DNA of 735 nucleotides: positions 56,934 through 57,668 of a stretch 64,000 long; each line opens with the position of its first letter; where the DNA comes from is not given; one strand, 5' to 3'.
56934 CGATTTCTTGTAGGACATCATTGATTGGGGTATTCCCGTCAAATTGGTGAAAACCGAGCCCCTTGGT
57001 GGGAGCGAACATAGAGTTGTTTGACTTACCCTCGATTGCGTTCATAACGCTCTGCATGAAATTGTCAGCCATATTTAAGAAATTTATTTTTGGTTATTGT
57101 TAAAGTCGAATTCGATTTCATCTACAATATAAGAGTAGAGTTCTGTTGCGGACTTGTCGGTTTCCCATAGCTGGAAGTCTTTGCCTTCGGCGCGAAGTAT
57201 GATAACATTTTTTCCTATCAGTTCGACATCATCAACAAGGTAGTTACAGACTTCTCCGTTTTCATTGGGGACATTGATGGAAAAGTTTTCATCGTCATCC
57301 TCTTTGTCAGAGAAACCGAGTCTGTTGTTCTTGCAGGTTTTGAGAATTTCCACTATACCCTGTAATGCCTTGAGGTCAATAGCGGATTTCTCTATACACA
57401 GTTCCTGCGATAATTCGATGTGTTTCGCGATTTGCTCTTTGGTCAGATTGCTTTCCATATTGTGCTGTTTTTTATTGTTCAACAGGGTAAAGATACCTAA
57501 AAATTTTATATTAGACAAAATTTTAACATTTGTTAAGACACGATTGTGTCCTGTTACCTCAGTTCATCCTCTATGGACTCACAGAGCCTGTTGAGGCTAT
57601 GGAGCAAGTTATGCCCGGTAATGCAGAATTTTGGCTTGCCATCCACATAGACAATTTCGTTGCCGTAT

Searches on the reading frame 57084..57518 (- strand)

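Call 83: search_protein_families(library=pfam, proteins=[window:57084-57518:-], max_evalue=0.01)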
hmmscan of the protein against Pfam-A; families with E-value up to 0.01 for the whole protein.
window:57084-57518:- (144 aa): 1 family
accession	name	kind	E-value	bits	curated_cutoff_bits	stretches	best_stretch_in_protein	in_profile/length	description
PF01406.26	tRNA-synt_1e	-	0.00045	20.1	27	1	15-124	65-177/301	tRNA synthetases class I (C) catalytic domain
